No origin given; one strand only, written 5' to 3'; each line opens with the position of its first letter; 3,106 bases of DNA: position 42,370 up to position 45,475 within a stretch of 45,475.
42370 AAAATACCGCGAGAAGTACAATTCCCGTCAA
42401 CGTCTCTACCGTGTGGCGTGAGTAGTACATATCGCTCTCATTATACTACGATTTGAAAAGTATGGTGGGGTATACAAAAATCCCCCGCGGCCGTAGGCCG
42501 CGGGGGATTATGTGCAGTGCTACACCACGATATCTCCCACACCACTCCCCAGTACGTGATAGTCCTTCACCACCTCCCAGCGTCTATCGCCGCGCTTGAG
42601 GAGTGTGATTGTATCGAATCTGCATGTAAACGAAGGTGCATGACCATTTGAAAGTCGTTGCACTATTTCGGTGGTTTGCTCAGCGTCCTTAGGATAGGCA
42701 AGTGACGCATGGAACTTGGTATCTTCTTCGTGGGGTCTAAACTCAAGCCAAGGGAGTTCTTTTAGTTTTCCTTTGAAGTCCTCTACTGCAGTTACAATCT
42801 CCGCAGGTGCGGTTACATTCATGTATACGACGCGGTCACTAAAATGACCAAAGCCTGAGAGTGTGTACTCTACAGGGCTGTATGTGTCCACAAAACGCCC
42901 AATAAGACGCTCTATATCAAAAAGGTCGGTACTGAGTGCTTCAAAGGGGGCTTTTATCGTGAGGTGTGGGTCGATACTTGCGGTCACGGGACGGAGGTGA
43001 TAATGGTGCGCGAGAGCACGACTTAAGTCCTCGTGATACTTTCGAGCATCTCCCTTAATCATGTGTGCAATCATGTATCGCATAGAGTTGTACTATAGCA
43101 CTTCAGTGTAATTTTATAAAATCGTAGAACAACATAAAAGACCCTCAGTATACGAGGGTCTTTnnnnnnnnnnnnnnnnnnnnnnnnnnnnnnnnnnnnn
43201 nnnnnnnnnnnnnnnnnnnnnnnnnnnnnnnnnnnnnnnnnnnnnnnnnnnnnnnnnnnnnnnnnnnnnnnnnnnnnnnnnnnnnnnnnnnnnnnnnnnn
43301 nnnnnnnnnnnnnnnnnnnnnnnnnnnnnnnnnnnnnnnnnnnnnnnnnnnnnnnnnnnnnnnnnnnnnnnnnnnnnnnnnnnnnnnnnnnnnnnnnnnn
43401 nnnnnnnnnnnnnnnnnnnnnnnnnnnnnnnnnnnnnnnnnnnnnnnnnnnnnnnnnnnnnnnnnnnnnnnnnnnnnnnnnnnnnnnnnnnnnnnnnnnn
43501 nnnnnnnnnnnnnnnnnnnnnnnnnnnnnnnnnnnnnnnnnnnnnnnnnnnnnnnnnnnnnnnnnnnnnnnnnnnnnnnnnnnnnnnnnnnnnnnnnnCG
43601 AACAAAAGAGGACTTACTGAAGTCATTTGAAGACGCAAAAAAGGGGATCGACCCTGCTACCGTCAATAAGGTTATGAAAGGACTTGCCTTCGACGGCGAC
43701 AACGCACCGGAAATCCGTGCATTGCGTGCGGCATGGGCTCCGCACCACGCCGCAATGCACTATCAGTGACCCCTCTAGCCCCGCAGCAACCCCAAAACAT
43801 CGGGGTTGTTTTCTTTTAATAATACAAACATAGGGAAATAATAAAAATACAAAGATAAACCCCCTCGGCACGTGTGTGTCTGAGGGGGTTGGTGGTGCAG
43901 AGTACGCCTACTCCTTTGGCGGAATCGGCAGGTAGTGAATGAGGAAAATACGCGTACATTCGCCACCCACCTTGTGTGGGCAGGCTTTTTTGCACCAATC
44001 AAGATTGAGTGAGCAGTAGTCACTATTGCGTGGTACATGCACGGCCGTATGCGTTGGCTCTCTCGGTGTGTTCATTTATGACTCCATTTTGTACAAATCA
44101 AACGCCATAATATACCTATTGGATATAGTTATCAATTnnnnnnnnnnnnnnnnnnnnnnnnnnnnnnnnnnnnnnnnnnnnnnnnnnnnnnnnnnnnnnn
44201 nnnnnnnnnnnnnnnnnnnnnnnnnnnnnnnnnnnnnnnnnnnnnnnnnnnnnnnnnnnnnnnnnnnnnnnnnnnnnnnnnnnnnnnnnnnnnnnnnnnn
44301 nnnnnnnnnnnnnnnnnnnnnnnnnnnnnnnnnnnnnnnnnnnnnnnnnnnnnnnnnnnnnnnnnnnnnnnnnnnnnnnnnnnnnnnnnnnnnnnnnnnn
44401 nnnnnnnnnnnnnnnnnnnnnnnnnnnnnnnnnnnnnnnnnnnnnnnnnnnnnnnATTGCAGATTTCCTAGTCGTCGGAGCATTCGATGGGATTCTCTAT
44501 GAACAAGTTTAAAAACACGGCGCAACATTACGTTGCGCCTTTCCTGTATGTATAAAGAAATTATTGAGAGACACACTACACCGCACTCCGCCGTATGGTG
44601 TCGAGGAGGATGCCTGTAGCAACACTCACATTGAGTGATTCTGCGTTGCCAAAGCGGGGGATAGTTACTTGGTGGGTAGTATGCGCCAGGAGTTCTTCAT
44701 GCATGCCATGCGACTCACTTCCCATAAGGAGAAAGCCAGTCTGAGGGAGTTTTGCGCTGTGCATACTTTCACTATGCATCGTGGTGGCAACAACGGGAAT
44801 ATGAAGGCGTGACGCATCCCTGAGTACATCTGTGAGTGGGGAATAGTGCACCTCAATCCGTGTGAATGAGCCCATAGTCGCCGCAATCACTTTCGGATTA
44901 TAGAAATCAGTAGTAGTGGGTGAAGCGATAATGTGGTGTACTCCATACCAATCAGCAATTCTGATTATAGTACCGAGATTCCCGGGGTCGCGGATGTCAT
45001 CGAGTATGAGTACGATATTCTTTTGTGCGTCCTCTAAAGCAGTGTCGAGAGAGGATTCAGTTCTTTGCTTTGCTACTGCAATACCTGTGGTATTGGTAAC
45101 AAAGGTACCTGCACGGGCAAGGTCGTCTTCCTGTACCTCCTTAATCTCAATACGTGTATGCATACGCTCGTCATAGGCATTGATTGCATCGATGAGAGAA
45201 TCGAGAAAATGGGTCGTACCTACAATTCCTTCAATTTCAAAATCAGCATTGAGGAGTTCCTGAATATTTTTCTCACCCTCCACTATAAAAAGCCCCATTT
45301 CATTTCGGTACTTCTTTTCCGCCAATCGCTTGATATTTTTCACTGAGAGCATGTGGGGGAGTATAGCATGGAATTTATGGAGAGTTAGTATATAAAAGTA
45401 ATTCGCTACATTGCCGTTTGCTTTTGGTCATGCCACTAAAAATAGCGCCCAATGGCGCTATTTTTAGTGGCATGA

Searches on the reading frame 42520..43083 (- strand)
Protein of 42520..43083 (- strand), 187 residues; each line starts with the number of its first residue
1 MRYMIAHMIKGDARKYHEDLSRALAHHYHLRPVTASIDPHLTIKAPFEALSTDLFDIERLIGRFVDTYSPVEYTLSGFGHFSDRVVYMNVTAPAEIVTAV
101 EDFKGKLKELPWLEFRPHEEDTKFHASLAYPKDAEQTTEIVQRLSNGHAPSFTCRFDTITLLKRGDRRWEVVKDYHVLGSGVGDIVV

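Call 15: search_protein_families(library=pfam, proteins=[window:42520-43083:-])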
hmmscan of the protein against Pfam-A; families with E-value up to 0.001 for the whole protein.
window:42520-43083:- (187 aa): 2 families
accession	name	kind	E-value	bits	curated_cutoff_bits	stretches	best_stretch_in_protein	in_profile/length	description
PF13563.12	2_5_RNA_ligase2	-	9.4e-17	61.9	27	1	29-166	16-150/152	2'-5' RNA ligase superfamily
PF02834.22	LigT_PEase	-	4e-12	46.6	23.3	1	13-86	11-86/87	LigT like Phosphoesterase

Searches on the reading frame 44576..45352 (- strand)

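Call 15: search_protein_families(library=pfam, proteins=[window:44576-45352:-])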
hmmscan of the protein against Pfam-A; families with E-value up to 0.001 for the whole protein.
window:44576-45352:- (258 aa): 2 families
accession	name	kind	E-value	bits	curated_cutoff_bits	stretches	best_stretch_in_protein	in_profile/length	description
PF00588.24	SpoU_methylase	-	7e-36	123.9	29.7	1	113-250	2-141/142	SpoU rRNA Methylase family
PF22435.1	MRM3-like_sub_bind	-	6.3e-13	49.4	27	1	4-80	4-72/84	MRM3-like substrate binding domain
